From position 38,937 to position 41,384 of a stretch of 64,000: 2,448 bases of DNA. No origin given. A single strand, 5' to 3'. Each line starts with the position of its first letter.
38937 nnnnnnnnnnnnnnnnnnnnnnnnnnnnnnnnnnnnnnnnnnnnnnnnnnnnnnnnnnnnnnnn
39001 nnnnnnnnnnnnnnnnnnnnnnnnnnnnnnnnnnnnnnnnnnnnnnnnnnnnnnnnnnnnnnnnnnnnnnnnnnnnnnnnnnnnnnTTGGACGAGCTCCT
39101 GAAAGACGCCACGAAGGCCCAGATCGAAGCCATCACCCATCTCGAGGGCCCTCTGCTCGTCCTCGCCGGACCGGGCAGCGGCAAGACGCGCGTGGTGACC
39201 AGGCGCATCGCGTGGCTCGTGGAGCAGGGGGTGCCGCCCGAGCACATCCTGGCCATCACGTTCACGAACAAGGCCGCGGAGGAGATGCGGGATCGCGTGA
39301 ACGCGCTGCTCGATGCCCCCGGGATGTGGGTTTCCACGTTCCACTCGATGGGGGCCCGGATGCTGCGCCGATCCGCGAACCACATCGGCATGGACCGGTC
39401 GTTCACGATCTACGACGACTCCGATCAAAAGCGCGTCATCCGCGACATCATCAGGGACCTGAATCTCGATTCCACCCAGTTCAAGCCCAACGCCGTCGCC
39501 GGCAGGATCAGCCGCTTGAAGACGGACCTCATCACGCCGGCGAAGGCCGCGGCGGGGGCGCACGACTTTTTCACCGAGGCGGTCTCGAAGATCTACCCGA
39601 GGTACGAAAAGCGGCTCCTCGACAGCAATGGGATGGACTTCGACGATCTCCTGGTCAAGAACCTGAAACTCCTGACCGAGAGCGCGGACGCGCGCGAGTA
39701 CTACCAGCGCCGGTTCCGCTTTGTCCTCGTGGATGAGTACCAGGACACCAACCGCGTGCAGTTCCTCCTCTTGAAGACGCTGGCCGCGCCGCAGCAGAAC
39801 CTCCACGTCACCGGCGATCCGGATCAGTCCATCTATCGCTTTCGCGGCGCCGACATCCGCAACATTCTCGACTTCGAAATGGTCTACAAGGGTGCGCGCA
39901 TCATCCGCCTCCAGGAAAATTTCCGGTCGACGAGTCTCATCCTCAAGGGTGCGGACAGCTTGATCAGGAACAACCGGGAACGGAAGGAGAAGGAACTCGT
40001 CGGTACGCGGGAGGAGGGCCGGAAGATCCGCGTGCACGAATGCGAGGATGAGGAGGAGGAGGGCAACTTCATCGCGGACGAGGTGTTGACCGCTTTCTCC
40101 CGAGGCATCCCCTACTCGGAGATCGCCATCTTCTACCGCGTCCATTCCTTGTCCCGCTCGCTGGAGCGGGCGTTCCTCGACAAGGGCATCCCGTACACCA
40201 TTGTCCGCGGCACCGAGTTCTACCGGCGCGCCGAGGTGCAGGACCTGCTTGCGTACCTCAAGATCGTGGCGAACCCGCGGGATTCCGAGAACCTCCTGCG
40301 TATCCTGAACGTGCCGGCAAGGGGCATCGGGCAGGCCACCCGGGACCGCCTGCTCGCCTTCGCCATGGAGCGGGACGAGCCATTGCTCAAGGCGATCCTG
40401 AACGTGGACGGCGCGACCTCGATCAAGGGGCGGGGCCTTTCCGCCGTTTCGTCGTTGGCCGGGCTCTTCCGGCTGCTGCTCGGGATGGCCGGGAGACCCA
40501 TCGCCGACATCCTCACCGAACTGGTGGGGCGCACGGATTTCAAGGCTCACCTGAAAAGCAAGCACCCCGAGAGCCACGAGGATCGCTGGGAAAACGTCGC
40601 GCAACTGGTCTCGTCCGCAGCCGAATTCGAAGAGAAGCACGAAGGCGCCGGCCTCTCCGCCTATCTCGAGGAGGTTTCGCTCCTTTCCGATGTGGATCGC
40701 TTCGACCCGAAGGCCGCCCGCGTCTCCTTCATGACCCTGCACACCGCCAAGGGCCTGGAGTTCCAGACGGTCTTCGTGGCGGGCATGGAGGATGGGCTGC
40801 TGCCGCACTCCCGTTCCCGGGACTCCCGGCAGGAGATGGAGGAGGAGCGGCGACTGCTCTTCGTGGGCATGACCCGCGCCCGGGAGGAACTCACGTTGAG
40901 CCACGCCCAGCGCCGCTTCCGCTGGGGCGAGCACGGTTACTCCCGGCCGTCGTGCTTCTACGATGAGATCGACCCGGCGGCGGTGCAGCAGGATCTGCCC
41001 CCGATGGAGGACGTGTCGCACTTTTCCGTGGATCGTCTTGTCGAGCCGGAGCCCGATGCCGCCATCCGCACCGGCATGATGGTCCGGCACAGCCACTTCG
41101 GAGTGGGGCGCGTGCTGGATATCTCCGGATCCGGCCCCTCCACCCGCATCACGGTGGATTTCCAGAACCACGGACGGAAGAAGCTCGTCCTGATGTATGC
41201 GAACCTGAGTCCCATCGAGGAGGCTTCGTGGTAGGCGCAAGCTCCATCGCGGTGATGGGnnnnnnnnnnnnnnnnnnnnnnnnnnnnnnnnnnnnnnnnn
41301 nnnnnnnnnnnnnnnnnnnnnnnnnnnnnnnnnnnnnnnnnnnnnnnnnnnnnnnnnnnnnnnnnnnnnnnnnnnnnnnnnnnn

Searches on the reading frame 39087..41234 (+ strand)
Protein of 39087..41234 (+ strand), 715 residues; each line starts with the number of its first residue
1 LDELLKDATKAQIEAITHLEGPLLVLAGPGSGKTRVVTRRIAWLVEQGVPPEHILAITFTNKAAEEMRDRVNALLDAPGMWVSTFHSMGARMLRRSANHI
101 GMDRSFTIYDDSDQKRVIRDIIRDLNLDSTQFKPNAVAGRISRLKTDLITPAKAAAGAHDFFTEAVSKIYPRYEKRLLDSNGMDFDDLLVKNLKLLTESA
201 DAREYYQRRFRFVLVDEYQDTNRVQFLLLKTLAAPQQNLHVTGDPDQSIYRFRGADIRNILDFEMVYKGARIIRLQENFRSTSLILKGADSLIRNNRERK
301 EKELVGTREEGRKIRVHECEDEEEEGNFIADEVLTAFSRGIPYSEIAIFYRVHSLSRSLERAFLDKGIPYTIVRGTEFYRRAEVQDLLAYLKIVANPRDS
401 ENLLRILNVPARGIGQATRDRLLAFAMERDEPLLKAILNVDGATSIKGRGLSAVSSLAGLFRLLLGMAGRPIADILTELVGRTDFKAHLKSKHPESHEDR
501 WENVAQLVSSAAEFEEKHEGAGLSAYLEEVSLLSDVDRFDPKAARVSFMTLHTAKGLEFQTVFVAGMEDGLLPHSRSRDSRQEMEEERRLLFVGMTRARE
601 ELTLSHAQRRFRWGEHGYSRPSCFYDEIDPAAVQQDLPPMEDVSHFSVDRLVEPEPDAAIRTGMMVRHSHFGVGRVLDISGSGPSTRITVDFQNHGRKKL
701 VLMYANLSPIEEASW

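Call 19: search_protein_families(library=pfam, proteins=[window:39087-41234:+], max_evalue=0.00001)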
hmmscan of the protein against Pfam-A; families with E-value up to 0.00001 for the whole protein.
window:39087-41234:+ (715 aa): 6 families
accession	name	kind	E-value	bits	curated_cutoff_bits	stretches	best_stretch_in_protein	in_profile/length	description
PF00580.27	UvrD-helicase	-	1.1e-85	288.1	23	1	9-265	2-268/271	UvrD/REP helicase N-terminal domain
PF13361.12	UvrD_C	-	3e-70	237.8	25.6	2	273-422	1-150/350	UvrD-like helicase C-terminal domain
PF13245.12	AAA_19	-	5.4e-24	85.3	25.1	1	12-253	1-134/134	AAA domain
PF13538.12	UvrD_C_2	-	2.6e-10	40.4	27.4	1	548-604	4-51/52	UvrD-like helicase C-terminal domain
PF01443.25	Viral_helicase1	-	6.7e-08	33.1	21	0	529-603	160-225/228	Viral superfamily 1 RNA helicase core domain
PF21196.3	PcrA_UvrD_tudor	-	1.6e-07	31.5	23.9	1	663-710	2-46/48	PcrA/UvrD tudor domain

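Call 20: find_related_loci(query=window:39087-41234:+, collection=genome_contigs, flank=10000)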
Query window:39087-41234:+ (715 aa) in genome_contigs; peptide patterns used: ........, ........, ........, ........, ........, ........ (x = any residue, [..] = any of these).
600 stretches matched a pattern (row limit reached: there are more); 590 encode a relative of the query (tblastn E <= 1e-3); the best 80 are kept; 80 distinct loci.
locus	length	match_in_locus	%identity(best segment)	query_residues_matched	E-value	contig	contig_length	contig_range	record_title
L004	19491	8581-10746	63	1-713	0e+0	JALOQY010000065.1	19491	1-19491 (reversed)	MAG: Planctomycetota bacterium isolate Prado167 scaffold_5618, whole genome shotgun sequence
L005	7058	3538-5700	45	1-710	0e+0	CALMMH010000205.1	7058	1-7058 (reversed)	MAG TPA_asm: uncultured Phycisphaerales bacterium isolate SRR6284162_bin.47_CONCOCT_v1.1_MAG genome assembly, contig: ER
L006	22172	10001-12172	43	1-715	0e+0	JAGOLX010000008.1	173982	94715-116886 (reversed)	MAG: Phycisphaerae bacterium isolate Go_SlDig_bin_445 Go_SlDig_133_length_173982_cov_10.583975, whole genome shotgun seq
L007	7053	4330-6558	42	9-710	0e+0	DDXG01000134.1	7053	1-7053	MAG TPA_asm: Phycisphaerales bacterium UBA2266 UBA2266_contig_53871, whole genome shotgun sequence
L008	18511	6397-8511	43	2-710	5e-180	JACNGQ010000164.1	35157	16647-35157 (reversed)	MAG: Planctomycetota bacterium isolate NIOZ-UU13 NIOZ-UU_NODE_1283_length_35157_cov_10.1049, whole genome shotgun sequen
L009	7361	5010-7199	45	4-710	3e-180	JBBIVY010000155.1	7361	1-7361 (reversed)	MAG: Planctomycetota bacterium isolate QH2S170213_bin_88 NODE_10628_length_7361_cov_13.640980, whole genome shotgun sequ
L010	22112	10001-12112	43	9-710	6e-179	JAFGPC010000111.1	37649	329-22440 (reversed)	MAG: Sedimentisphaerales bacterium isolate Zod_Metabat.67 k87_6835270, whole genome shotgun sequence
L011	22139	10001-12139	44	1-711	4e-178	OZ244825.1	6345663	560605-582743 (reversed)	MAG: Candidatus Poribacteria bacterium isolate 9ee73198-b11f-455e-92bc-43fc746e3fb5 genome assembly, chromosome: 1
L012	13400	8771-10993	40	4-710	9e-178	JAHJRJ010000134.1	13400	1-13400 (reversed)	MAG: Bacteroidetes bacterium isolate OS_PC_MetaG.mb.146 OS_PC_MetaG.mb.146_k141_164846, whole genome shotgun sequence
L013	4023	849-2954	43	3-707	0e+0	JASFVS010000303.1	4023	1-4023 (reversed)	MAG: Phycisphaerales bacterium isolate D1105M20metaG_Bin_628 D1105M20metaG_FD_scaffold_11168_c1, whole genome shotgun se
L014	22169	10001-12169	43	3-711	6e-178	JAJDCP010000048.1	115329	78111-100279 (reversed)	MAG: Planctomycetota bacterium isolate OFTM248 OFTM248_47, whole genome shotgun sequence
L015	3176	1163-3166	44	9-676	0e+0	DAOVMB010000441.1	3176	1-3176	MAG TPA_asm: Sedimentisphaerales bacterium isolate CSMAG_1460 CSMAG_1460_k141_1119831_length_3176_cov_22.0000, whole gen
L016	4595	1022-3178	42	9-710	0e+0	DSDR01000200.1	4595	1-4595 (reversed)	MAG TPA_asm: Phycisphaerales bacterium isolate SpSt-1223 Ga0129302_1012583, whole genome shotgun sequence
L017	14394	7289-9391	44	9-713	3e-176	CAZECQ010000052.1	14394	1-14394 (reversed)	MAG TPA_asm: uncultured Pirellulales bacterium isolate binchicken_co334_241 genome assembly, contig: NODE_7382_length_14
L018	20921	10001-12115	43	3-710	1e-175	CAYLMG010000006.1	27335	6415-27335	MAG TPA_asm: uncultured Pirellulales bacterium isolate SRP068000_co4_18 genome assembly, contig: NODE_1425_length_27335_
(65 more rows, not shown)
